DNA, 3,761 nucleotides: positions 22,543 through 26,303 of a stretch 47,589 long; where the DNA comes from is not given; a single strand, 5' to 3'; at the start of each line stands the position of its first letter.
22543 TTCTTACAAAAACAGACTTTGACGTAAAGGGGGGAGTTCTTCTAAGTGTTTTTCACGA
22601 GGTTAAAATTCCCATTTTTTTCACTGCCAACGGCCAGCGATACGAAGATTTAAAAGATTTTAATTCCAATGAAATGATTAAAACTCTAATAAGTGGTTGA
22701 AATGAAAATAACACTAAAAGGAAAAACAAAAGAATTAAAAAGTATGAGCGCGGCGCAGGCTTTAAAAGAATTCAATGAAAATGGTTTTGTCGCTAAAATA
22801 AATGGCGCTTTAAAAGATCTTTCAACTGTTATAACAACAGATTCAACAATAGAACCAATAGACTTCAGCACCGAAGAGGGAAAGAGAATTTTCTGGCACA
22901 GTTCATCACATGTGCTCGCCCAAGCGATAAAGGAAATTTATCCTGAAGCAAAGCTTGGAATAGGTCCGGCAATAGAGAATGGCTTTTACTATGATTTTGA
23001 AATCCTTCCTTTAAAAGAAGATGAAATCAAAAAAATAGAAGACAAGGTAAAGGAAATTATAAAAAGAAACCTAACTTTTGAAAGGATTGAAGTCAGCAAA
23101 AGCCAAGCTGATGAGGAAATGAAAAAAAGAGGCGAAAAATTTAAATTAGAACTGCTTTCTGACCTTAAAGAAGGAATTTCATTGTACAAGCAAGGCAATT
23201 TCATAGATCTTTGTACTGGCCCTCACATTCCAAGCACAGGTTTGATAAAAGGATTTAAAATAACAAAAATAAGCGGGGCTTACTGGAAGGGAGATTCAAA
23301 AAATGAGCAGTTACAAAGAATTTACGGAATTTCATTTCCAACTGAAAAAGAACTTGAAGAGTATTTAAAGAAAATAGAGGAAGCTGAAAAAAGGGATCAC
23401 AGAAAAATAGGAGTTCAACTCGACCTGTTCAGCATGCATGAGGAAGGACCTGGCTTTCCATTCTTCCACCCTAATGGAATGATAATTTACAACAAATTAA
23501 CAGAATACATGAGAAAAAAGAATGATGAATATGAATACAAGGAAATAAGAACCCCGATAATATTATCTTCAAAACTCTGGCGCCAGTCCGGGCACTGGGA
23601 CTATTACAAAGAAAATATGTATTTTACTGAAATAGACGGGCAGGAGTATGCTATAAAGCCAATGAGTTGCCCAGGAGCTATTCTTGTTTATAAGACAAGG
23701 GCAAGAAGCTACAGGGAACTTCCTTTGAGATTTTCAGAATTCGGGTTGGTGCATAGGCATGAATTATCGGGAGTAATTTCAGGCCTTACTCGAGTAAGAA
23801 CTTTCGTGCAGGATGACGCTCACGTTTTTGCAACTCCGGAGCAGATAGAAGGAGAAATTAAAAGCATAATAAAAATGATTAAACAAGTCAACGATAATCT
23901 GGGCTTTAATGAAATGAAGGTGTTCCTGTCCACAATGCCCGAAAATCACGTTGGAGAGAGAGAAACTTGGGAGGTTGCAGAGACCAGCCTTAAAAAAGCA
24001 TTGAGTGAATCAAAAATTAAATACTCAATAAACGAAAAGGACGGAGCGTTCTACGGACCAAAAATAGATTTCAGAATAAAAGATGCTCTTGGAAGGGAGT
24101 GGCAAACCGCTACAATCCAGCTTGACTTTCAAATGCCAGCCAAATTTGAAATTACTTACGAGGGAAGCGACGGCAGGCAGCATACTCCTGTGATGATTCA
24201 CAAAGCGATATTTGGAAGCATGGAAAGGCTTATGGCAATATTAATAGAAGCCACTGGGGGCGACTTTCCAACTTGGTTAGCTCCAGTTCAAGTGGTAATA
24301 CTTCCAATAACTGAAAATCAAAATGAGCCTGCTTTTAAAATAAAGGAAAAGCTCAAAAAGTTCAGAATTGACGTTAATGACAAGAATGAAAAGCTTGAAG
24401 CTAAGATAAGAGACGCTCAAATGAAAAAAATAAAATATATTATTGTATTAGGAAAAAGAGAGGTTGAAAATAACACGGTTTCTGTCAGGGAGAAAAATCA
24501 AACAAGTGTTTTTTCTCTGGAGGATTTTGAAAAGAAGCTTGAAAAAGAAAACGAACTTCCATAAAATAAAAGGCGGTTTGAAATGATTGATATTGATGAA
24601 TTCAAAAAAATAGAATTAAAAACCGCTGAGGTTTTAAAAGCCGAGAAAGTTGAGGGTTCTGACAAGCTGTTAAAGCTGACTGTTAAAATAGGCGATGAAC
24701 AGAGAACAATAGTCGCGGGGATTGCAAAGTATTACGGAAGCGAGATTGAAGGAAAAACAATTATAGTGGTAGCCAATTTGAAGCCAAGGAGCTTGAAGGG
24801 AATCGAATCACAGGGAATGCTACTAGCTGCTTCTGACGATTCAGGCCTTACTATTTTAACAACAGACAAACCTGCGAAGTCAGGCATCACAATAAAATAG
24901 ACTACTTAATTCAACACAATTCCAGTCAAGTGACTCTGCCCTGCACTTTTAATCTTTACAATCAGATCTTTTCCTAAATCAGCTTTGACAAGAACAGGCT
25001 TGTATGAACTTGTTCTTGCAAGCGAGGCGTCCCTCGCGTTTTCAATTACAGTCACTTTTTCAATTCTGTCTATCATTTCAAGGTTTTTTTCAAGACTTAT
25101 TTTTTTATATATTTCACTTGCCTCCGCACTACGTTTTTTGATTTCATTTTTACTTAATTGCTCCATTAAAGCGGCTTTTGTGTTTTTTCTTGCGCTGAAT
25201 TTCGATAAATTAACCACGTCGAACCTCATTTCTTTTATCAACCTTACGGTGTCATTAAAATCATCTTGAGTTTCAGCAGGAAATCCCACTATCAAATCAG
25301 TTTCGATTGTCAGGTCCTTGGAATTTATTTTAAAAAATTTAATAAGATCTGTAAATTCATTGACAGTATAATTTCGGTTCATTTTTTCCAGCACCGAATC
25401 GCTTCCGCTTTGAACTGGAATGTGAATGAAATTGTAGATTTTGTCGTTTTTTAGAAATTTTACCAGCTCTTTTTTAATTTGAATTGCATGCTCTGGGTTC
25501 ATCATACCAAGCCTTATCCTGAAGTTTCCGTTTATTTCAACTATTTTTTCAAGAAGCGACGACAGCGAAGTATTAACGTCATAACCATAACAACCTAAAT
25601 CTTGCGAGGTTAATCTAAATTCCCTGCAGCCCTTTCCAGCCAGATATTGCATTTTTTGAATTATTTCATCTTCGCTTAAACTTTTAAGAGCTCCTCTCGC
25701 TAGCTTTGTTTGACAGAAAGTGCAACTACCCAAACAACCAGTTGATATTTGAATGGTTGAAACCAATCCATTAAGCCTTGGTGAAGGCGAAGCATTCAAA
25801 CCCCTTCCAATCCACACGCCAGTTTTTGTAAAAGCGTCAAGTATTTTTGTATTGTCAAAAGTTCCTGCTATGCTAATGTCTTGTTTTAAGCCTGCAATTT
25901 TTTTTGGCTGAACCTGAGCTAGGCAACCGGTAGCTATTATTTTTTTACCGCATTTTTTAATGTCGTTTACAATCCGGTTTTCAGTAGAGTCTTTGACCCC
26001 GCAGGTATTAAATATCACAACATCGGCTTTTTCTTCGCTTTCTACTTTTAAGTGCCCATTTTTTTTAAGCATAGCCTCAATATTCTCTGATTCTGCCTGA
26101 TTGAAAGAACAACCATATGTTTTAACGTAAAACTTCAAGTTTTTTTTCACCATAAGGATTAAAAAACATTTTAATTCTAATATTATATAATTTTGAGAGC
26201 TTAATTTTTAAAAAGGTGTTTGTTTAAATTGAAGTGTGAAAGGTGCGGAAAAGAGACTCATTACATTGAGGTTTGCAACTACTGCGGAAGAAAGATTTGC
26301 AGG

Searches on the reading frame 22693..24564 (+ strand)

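Call 10: search_protein_families(library=pfam, proteins=[window:22693-24564:+])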
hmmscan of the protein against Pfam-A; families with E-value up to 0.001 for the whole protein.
window:22693-24564:+ (623 aa): 3 families
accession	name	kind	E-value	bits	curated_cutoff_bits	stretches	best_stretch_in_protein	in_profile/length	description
PF00587.30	tRNA-synt_2b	-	1.1e-44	153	29.3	1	311-519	2-177/179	tRNA synthetase class II core domain (G, H, P, S and T)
PF07973.19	tRNA_SAD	-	1.9e-17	63.4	24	1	162-211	1-44/44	Threonyl and Alanyl tRNA synthetase second additional domain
PF03129.25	HGTP_anticodon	-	1.9e-15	57.2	21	1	533-618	1-93/94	Anticodon binding domain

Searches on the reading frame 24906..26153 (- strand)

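Call 10: search_protein_families(library=pfam, proteins=[window:24906-26153:-])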
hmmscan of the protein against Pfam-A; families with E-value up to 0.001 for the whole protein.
window:24906-26153:- (415 aa): 2 families
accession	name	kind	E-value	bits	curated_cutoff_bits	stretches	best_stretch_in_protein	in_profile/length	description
PF00919.26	UPF0004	-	9.1e-23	80.6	27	1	7-92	1-92/98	Uncharacterized protein family UPF0004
PF04055.27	Radical_SAM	-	1.7e-20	74.3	29.5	1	134-306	1-166/166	Radical SAM superfamily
